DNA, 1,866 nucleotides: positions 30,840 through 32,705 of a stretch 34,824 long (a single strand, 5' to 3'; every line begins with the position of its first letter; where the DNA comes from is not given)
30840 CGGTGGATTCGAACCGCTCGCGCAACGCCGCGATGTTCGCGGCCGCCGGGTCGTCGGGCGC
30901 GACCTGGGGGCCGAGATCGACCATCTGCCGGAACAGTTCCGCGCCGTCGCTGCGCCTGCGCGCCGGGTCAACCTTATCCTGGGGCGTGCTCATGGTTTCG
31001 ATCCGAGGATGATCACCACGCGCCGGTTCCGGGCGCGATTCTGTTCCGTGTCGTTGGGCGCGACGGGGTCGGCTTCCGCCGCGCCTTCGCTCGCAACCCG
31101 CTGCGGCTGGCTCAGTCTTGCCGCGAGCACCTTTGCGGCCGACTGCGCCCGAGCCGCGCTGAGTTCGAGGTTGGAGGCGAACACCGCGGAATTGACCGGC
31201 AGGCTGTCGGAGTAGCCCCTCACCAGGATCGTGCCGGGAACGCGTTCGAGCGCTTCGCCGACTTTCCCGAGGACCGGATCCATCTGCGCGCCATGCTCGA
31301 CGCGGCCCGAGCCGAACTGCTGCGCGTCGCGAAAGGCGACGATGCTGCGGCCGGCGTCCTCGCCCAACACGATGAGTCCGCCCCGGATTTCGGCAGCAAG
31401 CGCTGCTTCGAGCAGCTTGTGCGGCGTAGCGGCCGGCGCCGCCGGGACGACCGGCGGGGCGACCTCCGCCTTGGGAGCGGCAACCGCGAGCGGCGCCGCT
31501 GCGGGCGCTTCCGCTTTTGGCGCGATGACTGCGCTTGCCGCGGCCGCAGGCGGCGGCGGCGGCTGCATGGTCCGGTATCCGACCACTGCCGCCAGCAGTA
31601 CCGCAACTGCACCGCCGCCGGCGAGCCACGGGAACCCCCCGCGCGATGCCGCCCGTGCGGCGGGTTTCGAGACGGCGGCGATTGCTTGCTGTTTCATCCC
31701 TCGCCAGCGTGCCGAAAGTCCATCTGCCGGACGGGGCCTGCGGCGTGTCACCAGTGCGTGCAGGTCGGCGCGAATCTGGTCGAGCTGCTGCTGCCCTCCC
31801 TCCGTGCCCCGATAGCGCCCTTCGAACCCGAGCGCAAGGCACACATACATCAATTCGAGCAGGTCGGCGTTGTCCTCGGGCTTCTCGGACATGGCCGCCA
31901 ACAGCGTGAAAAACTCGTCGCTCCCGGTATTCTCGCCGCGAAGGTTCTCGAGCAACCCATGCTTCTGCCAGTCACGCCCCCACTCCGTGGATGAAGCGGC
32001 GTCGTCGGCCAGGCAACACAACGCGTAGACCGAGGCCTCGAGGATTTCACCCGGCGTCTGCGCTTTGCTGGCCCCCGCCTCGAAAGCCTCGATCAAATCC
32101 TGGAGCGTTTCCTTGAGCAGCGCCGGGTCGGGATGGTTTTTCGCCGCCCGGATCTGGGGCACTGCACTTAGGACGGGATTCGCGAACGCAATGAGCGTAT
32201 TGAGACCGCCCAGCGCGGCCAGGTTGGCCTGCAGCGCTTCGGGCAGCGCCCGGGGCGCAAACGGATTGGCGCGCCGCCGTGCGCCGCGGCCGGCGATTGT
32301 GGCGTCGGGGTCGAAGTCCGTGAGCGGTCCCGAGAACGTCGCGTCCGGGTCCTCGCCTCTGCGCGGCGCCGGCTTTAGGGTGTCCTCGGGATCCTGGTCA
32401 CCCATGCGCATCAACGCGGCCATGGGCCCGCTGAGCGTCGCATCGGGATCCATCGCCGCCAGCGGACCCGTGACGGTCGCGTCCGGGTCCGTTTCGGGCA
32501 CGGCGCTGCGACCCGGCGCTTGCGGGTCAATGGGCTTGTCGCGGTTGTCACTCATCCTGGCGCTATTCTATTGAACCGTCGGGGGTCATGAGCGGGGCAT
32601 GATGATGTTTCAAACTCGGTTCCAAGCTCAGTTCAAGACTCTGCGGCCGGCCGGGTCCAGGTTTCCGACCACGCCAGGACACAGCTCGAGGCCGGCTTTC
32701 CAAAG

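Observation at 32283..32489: Five DP[DE]xT repeats in the cytoplasmic N-terminal extension of the TssL-like protein: candidate multi-site phospho-threonine acceptor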

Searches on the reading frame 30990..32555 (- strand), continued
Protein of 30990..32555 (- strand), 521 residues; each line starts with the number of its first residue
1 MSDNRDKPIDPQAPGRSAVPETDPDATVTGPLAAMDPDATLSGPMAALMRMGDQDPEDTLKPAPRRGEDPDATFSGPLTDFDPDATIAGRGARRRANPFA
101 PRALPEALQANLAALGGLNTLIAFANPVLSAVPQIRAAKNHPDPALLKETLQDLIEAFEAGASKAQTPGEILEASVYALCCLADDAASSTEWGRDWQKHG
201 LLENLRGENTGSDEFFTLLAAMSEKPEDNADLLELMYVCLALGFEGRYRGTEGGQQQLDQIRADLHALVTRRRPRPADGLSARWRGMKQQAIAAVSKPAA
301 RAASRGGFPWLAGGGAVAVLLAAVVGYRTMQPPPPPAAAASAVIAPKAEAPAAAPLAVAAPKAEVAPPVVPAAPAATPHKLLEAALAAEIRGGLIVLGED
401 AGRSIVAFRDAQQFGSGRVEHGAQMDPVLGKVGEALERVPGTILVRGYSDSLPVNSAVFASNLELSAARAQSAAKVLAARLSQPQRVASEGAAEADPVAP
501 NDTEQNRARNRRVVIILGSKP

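Call 32: search_protein_families(library=pfam, proteins=[L042:1-1248:+, L042:1350-5726:+, L042:14881-15624:+, L042:15485-16138:-, L042:16170-19670:+, L042:19910-20527:+, L027:2-2221:+, L027:12215-13804:+, L027:14374-15690:+, L027:15425-18259:+], max_evalue=0.0001)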
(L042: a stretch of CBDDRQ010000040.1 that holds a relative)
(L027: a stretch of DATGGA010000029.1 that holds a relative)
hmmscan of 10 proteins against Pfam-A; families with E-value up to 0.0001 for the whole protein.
L042:1-1248:+ (416 aa): 1 family
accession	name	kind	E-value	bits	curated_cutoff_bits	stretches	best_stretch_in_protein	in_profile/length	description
PF03865.19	ShlB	-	1.1e-26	94.5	22.7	1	56-376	1-310/311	Haemolysin secretion/activation protein ShlB/FhaC/HecB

L042:1350-5726:+ (1459 aa): 3 families
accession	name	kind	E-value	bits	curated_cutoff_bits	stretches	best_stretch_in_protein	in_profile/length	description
PF18657.6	YDG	-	9.8e-48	160.8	25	5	648-724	6-84/85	YDG domain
PF05860.19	TPS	-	2.2e-22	80.6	33.5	1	60-303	9-248/252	TPS secretion domain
PF18886.6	DUF5649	-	1.1e-07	32.4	25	1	1080-1142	2-67/68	Repeats of unknown function (DUF5649)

L042:14881-15624:+ (248 aa): 0 families

L042:15485-16138:- (218 aa): 0 families

L042:16170-19670:+ (1167 aa): 5 families
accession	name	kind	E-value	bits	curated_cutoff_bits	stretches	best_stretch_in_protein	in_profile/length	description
PF07733.18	DNA_pol3_alpha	-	1.8e-84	283.9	23.9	1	447-686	2-260/260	Bacterial DNA polymerase III alpha NTPase domain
PF17657.6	DNA_pol3_finger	-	4.9e-55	185.8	22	1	689-850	1-166/166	Bacterial DNA polymerase III alpha subunit finger domain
PF02811.25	PHP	-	7.3e-18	65.9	26.4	1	185-280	1-100/164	PHP domain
PF14579.12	HHH_6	-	2.1e-17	63.5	25.6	1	923-999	1-88/90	Helix-hairpin-helix motif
PF01336.31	tRNA_anti-codon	-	1.4e-06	28.5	27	1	1079-1149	3-72/75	OB-fold nucleic acid binding domain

L042:19910-20527:+ (206 aa): 1 family
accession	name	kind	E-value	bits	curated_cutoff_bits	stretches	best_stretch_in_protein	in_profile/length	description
PF01627.28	Hpt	-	6.9e-08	33.1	24.6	1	123-199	3-79/84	Hpt domain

L027:2-2221:+ (740 aa): 0 families

L027:12215-13804:+ (530 aa): 15 families
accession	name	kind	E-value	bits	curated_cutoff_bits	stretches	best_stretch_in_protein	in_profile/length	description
PF00515.34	TPR_1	-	8.6e-29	98.6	27.8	3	119-150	2-33/34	Tetratricopeptide repeat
PF07719.23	TPR_2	-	1.7e-28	96.8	27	2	119-150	2-33/34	Tetratricopeptide repeat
PF13414.12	TPR_11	-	5.1e-26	90.5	26.8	3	125-166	1-42/42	TPR repeat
PF13432.12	TPR_16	-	7.1e-25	87.5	32.7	4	124-184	3-63/65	Tetratricopeptide repeat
PF13424.12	TPR_12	-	1.9e-19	70.1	30.1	1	120-182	5-75/77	Tetratricopeptide repeat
PF13181.12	TPR_8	-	6.6e-17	60.6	25.7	0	119-150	2-33/34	Tetratricopeptide repeat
PF13431.12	TPR_17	-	7.7e-17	60.5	24.4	0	108-138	3-33/34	Tetratricopeptide repeat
PF14559.12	TPR_19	-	3.7e-16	59.6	25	2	94-154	1-61/68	Tetratricopeptide repeat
PF13428.12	TPR_14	-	2.5e-14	52.8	23.5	0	119-160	2-43/44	Tetratricopeptide repeat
PF13371.12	TPR_9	-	1.5e-12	47.8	35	1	167-221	10-64/73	Tetratricopeptide repeat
PF13176.12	TPR_7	-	1e-09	38.2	27.9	0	154-185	1-32/36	Tetratricopeptide repeat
PF23914.1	TPR_CcmH_CycH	-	7.4e-07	29.6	42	0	26-69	97-140/158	Cytochrome c-type biogenesis protein H TPR domain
PF13374.12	TPR_10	-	3.6e-06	27.3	27.5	1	120-148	4-32/42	Tetratricopeptide repeat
PF12895.13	ANAPC3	-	7.1e-06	26.7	27.2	0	33-109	6-81/82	Anaphase-promoting complex, cyclosome, subunit 3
PF07721.20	TPR_4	-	2.9e-05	24.7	27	0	120-143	3-26/26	Tetratricopeptide repeat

L027:14374-15690:+ (439 aa): 0 families

L027:15425-18259:+ (945 aa): 4 families
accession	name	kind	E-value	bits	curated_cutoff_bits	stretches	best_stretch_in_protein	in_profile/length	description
PF07733.18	DNA_pol3_alpha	-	2.5e-88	296.5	23.9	1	361-615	2-260/260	Bacterial DNA polymerase III alpha NTPase domain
PF17657.6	DNA_pol3_finger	-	1.2e-54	184.6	22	1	618-778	1-165/166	Bacterial DNA polymerase III alpha subunit finger domain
PF14579.12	HHH_6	-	9.9e-18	64.6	25.6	1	852-933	1-89/90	Helix-hairpin-helix motif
PF02811.25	PHP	-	5.5e-17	63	26.4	1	101-218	1-122/164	PHP domain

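Call 44: predict_structure(alignment_id=A2)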
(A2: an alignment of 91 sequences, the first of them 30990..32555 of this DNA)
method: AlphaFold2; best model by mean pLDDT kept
length: 521 residues; sequences in the alignment: 91
mean_pLDDT: 76.2   pTM: 0.45
mean pLDDT of the five models: 76.2, 76.0, 74.5, 74.4, 74.0
residues with pLDDT >= 90: 263; 70-90: 54; 50-70: 91; < 50: 113
segments of 3 or more residues with pLDDT < 50: 1-8, 12-35, 64-68, 73-75, 86-91, 284-309, 312-315, 336-345, 347-350, 352-360, 362-365
pLDDT, mean of each block of 10 residues (from residue 1): 45 47 45 50 59 54 48 53 50 56 60 63 96 95 96 97 95 98 98 96 97 97 96 97 97 97 95 64 49 42 43 57 77 49 36 42 52 86 97 95 94 90 95 97 95 85 96 98 98 83 78 90 50
secondary structure, 60 per line:
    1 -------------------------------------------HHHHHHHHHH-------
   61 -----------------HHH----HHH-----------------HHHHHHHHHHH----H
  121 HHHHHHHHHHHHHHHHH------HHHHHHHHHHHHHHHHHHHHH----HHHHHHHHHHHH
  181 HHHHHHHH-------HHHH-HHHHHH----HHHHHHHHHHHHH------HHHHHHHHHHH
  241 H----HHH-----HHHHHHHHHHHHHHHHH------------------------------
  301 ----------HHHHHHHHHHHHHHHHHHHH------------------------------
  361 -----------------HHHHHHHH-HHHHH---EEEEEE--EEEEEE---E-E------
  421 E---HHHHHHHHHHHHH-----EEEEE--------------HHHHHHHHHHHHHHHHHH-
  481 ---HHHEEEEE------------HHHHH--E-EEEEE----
elements in order: H44-53 H105-115 H120-137 H144-164 H169-188 H196-199 H201-206 H211-223 H230-241 H254-270 H311-330 H378-385 H387-391 E395-400 E403-408 H425-437 E443-447 H462-479 E487-491 H504-508 E513-517

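Call 58: find_related_loci(query=L004:13794-15362:+, collection=genome_contigs, flank=6000)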
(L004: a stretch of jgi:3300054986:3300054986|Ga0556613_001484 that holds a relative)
Query L004:13794-15362:+ (523 aa) in genome_contigs; peptide patterns used: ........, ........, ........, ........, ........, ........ (x = any residue, [..] = any of these).
600 stretches matched a pattern (row limit reached: there are more); 2 encode a relative of the query (tblastn E <= 1e-3); 2 distinct loci.
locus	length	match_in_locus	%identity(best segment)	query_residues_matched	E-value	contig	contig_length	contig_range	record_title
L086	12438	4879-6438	80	1-523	0e+0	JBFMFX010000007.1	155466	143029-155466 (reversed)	MAG: Pseudomonadota bacterium isolate MAG282 MAG282_7, whole genome shotgun sequence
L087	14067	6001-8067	44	12-521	3e-36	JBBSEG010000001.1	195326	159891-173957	MAG: Burkholderiales bacterium isolate LS1_sbin.38 LS1_sbin.38_K_786249_L_195326_cov_22.5166, whole genome shotgun seque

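Call 76: find_encoding_contigs(protein=P0001, flank=10000, max_places=3)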
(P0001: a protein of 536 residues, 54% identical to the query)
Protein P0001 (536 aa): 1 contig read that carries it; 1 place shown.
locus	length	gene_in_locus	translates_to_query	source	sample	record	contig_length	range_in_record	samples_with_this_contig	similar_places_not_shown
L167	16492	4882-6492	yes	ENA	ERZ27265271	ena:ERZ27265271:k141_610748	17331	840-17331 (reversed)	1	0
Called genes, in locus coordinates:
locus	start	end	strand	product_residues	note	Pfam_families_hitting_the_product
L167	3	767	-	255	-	?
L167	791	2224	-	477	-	PF00171:Aldedh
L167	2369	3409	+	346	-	PF00691:OmpA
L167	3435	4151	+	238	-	PF01479:S4 (faint), PF00849:PseudoU_synth_2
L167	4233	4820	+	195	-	-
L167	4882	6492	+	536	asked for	PF09850:DotU, PF00691:OmpA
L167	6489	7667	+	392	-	PF14331:IcmF-related_N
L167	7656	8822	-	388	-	PF00561:Abhydrolase_1, PF12146:Hydrolase_4, PF12697:Abhydrolase_6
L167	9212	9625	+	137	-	-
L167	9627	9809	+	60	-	-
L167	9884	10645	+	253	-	PF00106:adh_short, PF08659:KR, PF01370:Epimerase (weak), PF13561:adh_short_C2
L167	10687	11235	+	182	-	PF09335:VTT_dom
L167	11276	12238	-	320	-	PF01933:CofD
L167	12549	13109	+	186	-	PF07963:N_methyl (faint), PF12019:GspH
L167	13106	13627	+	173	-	PF07963:N_methyl (weak), PF22150:Tt1218-like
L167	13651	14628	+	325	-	PF07963:N_methyl, PF16074:PilW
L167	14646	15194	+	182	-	-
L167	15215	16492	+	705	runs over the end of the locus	?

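Call 80: search_protein_families(library=padloc, proteins=[window:30990-32555:-, L001:7566-8600:+, L004:6919-9651:+, L004:11270-13198:+, L004:4373-5260:+], max_evalue=0.001)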
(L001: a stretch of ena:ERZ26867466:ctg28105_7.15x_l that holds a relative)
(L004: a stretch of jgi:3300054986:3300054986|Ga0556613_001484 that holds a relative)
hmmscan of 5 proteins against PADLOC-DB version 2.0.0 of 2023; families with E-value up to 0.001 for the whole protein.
window:30990-32555:- (521 aa): 3 families
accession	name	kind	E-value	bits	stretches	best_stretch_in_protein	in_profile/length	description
PDLC00651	ZorB3|ZorB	-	1e-10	39.5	1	432-515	115-200/215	MotB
PDLC00608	ZorB1|ZorB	-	8.2e-06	23.3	1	440-515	135-223/243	MotB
PDLC00610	ZorB1|ZorB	-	0.00032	18.4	1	442-513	149-230/254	MotB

L001:7566-8600:+ (344 aa): 4 families
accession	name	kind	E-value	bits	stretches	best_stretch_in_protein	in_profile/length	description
PDLC00651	ZorB3|ZorB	-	1.9e-08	32.1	1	236-338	99-200/215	MotB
PDLC00608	ZorB1|ZorB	-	1.9e-05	22.1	1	232-336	95-221/243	MotB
PDLC00612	ZorB1|ZorB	-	0.00015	19.4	0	265-336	186-262/293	MotB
PDLC00610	ZorB1|ZorB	-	0.00045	17.9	0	265-336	149-230/254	MotB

L004:6919-9651:+ (910 aa): 35 families (the best 25 are shown)
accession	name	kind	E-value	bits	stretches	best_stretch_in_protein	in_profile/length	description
PDLC04061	PD-T4-6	-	1.7e-108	362.3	1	5-486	10-483/510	-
PDLC04042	PD-T4-6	-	2.6e-101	337.1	1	10-288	8-283/292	-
PDLC04060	PD-T4-6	-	1.2e-96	322.6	1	10-282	7-274/486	-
PDLC04053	PD-T4-6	-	1.6e-93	311.6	1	7-293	5-287/311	-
PDLC04052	PD-T4-6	-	2.6e-92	308.6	1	11-317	9-315/496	-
PDLC04040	PD-T4-6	-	2.6e-86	288.5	1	18-286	1-274/547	-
PDLC04054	PD-T4-6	-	8.6e-85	283.2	1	11-313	11-303/347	-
PDLC04057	PD-T4-6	-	2.7e-84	281.7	1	11-286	8-279/443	-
PDLC04043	PD-T4-6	-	1.9e-82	275.8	1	7-280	11-280/452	-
PDLC04039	PD-T4-6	-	1.4e-81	272.8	1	9-313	12-311/458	-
PDLC04138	mad6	-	2e-79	266.2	1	10-288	50-324/659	mads_6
PDLC04047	PD-T4-6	-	2.3e-77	258.3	1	8-287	7-282/327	-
PDLC04048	PD-T4-6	-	1e-73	246.8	1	11-286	10-281/354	-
PDLC04041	PD-T4-6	-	4.8e-70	235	1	10-457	27-371/443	-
PDLC04064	PD-T4-6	-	5.1e-64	214.5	1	8-279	17-278/369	-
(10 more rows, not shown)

L004:11270-13198:+ (642 aa): 0 families

L004:4373-5260:+ (295 aa): 4 families
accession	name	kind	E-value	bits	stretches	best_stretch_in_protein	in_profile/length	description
PDLC02367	PycC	-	1.2e-09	36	1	6-139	43-192/226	-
PDLC00734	PycC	-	7.6e-08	29.8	1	7-121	190-321/374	Pycsar cyclase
PDLC00766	PycC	-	1.2e-06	26.1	1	6-83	43-123/232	Pycsar cyclase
PDLC00765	PycC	-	2.4e-05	21.6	1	6-166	257-440/477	Pycsar cyclase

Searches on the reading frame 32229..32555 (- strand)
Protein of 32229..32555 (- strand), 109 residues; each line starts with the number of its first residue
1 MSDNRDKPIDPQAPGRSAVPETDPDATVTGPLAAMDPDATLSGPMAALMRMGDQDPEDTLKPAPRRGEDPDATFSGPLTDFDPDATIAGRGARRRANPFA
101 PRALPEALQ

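Call 20: search_protein_families(library=pfam, proteins=[window:32229-32555:-], max_evalue=10)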
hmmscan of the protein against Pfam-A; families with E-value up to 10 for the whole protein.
seq(109 aa): 1 family
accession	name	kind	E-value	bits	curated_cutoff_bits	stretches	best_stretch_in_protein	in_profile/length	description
PF02036.22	SCP2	-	0.024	15.4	21.3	0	35-54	52-71/101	SCP-2 sterol transfer family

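Call 56: search_protein_representatives(protein=window:32268-32555:-)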
Query: 96 residues. Proteins with E-value up to 0.001 (for the whole library): 8; up to 1e-10: 3; up to 1e-30: 0. The best 8 are listed.
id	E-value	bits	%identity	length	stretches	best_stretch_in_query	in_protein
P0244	5.0e-30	120.0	62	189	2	22-95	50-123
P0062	5.7e-29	116.6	63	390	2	22-95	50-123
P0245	3.0e-15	72.7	62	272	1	27-95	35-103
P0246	9.3e-10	55.0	36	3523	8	41-87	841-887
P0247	1.4e-09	54.5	52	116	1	21-95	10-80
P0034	1.7e-05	41.4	54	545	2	51-96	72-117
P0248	4.7e-05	40.0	55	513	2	10-53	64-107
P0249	1.0e-04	38.9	37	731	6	19-90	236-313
